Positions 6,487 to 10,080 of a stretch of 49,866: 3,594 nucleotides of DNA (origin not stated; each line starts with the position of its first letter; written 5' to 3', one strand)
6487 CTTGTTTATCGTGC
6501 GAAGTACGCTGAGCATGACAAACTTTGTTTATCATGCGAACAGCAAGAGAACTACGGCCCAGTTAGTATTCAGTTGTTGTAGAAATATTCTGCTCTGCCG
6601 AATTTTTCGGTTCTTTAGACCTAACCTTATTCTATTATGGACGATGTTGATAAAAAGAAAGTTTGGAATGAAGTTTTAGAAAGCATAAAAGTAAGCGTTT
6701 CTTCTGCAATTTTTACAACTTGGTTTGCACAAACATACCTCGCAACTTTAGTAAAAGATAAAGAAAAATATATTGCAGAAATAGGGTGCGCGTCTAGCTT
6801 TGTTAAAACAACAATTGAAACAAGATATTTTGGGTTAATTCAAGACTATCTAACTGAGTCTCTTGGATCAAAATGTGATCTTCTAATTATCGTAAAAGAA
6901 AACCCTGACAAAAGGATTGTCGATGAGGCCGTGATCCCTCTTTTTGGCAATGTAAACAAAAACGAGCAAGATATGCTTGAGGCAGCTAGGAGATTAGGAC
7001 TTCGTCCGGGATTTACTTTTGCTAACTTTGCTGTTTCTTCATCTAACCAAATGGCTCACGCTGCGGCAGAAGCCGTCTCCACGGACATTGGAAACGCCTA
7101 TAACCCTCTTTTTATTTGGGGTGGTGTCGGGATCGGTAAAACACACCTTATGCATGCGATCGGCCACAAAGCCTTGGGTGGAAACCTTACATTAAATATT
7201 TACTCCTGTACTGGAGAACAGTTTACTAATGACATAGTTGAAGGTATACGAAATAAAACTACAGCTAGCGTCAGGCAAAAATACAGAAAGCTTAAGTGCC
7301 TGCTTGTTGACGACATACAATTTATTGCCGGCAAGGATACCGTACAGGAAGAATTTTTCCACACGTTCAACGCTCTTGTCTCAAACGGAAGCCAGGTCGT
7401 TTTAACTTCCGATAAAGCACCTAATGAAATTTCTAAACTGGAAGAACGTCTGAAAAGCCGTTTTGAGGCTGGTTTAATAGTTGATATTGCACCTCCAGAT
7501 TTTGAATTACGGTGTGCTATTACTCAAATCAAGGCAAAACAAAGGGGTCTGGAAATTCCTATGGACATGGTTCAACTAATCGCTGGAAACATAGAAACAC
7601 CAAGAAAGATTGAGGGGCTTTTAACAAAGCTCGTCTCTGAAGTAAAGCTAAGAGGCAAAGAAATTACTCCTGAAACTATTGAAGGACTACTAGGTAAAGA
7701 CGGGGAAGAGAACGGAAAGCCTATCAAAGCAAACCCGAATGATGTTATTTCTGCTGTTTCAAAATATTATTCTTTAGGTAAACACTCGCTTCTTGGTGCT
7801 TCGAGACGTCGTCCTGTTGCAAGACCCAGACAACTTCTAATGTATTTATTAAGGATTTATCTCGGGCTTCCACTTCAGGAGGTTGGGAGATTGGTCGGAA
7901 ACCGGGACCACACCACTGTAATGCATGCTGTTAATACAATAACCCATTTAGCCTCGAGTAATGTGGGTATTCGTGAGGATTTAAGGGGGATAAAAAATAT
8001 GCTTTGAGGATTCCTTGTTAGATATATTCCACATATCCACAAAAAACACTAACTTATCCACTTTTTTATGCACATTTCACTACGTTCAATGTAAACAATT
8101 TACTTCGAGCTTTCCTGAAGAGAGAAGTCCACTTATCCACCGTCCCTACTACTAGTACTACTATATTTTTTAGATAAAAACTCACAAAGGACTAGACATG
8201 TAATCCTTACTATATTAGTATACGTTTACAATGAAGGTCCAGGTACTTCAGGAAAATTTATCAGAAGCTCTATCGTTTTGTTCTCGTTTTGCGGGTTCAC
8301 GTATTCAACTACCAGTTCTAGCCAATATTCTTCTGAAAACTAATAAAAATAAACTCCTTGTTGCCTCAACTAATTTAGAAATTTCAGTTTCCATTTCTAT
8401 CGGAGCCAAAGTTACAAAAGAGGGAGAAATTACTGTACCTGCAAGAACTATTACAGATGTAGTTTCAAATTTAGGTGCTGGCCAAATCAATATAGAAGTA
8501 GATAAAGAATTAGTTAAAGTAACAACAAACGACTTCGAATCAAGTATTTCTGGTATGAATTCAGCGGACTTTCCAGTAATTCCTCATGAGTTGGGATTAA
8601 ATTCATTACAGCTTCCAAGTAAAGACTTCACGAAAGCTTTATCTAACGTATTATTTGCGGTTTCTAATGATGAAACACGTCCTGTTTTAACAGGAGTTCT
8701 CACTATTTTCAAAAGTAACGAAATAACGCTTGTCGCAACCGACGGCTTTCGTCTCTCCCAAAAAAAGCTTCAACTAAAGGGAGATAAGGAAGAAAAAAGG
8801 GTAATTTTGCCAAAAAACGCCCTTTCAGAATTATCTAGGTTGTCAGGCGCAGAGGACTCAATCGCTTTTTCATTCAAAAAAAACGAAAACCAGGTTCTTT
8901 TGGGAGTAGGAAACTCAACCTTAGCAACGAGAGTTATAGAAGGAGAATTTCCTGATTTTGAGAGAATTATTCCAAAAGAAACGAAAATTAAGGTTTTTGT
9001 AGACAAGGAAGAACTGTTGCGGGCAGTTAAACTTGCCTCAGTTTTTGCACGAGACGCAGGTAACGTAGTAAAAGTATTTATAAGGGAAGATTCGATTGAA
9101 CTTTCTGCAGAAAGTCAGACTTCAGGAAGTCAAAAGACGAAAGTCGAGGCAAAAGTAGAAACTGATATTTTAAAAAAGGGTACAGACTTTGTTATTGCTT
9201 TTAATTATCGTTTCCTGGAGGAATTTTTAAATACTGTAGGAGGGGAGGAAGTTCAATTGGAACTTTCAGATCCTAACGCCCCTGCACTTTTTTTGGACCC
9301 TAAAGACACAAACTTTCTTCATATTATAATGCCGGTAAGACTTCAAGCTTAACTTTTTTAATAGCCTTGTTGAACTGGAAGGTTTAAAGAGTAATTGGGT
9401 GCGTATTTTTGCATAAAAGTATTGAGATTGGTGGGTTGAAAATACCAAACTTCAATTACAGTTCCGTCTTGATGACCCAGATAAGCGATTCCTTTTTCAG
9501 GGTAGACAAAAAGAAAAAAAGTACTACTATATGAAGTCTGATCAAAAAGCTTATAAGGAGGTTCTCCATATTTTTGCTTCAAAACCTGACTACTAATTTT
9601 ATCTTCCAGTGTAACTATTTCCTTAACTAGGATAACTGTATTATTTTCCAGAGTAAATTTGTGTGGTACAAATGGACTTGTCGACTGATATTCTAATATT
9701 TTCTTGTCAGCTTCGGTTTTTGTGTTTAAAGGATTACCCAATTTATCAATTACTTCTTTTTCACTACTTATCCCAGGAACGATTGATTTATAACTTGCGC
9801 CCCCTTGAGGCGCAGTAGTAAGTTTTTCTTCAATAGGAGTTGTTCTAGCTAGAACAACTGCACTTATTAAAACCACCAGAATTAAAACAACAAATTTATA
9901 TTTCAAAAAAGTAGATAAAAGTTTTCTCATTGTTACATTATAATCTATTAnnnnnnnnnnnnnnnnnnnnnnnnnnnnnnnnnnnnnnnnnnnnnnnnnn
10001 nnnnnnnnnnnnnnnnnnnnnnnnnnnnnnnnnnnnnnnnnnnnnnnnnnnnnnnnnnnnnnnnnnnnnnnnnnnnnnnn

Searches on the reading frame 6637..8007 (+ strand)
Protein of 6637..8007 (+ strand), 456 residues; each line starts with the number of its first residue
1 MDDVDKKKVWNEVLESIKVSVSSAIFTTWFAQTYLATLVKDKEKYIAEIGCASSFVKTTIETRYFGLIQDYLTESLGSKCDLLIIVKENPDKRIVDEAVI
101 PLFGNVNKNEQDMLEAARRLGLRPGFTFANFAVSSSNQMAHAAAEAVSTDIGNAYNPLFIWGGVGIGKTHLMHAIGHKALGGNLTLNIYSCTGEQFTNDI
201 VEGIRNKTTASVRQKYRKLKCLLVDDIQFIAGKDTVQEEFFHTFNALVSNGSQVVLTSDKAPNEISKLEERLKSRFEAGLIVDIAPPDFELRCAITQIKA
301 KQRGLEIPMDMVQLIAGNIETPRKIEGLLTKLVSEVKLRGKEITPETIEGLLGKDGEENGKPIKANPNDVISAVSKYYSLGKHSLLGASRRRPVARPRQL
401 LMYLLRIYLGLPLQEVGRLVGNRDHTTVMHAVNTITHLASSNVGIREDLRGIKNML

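Call 5: search_protein_families(library=pfam, proteins=[window:6637-8007:+], max_evalue=0.01)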
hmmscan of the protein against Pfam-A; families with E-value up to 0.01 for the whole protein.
window:6637-8007:+ (456 aa): 9 families
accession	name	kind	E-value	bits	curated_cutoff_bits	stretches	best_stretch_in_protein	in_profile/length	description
PF00308.24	Bac_DnaA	-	1.2e-58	198.3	23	1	123-283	2-162/162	Bacterial DnaA ATPAse domain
PF08299.17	Bac_DnaA_C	-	4.3e-22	78.4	31.5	1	368-435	2-69/69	Bacterial dnaA protein helix-turn-helix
PF11638.13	DnaA_N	-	1.1e-08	35.1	24.6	1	8-73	2-64/65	DnaA N-terminal domain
PF01695.23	IstB_IS21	-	1.6e-06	28.3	24.1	1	154-262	92-196/238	IstB-like ATP binding protein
PF00004.35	AAA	-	1.2e-05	26.2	21.2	1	159-278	2-125/131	ATPase family associated with various cellular activities (AAA)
PF03969.22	AFG1_ATPase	-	0.00021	20.8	27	1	154-266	60-172/361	AFG1-like ATPase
PF13191.12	AAA_16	-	0.0018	19.3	32.6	1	152-259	22-139/167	AAA ATPase domain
PF13173.12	AAA_14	-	0.0031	18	27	1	156-277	3-116/129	AAA domain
PF13401.12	AAA_22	-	0.0088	16.8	27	0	158-238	8-102/130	AAA domain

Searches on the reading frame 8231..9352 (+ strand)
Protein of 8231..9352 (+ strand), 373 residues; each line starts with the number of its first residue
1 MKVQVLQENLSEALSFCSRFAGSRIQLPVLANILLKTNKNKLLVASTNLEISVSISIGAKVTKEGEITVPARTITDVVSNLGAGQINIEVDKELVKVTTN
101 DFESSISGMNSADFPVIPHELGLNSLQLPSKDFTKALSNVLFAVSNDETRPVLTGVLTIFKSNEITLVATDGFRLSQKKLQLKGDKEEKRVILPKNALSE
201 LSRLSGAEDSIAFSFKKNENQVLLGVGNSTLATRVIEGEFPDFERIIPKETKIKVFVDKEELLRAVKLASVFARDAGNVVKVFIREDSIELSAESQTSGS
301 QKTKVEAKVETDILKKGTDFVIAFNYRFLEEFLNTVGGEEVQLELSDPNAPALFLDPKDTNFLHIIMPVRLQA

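Call 5: search_protein_families(library=pfam, proteins=[window:8231-9352:+], max_evalue=0.01)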
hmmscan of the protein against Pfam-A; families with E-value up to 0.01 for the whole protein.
window:8231-9352:+ (373 aa): 3 families
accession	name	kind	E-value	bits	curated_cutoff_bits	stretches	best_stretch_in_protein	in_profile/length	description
PF02767.21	DNA_pol3_beta_2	-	6.2e-31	107.5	27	2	127-242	1-116/116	DNA polymerase III beta subunit, central domain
PF00712.24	DNA_pol3_beta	-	1e-26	93.9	24.4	2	1-118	1-120/120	DNA polymerase III beta subunit, N-terminal domain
PF02768.20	DNA_pol3_beta_3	-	1.5e-23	83.3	27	1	245-370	2-121/121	DNA polymerase III beta subunit, C-terminal domain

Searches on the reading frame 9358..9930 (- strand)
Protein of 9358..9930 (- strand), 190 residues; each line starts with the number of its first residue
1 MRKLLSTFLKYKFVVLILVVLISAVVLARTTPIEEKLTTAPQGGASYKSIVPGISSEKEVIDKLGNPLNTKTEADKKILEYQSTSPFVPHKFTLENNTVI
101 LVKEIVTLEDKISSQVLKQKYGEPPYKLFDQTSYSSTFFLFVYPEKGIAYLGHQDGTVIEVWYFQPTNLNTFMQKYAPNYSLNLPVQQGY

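Call 5: search_protein_families(library=pfam, proteins=[window:9358-9930:-], max_evalue=0.01)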
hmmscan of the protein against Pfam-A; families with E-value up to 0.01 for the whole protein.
window:9358-9930:- (190 aa): 0 families

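Call 7: search_protein_families(library=ncbifam, proteins=[window:9358-9930:-], max_evalue=0.1)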
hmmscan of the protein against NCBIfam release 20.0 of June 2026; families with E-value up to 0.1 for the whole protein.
window:9358-9930:- (190 aa): 0 families

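Call 78: search_protein_families(library=phrogs, proteins=[window:9358-9930:-], max_evalue=0.01)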
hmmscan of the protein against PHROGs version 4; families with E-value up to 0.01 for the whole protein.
window:9358-9930:- (190 aa): 0 families

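Call 96: search_solved_structures(query=A5, max_evalue=10)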
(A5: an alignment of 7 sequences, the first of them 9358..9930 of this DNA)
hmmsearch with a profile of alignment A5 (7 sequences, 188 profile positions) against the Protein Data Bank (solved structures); distinct sequences matched with E-value up to 10: 2.
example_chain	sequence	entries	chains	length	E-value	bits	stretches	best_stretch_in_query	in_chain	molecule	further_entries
3ui3_A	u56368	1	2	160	0.5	13.4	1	108-161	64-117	Immunoglobulin G-binding protein G, Virulence-associated protein D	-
1id1_A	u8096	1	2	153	0.52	13.3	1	29-119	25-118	PUTATIVE POTASSIUM CHANNEL PROTEIN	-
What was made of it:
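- Tried and rejected: The 190-aa neighbour has no PDB or Pfam match (calls 5, 96).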
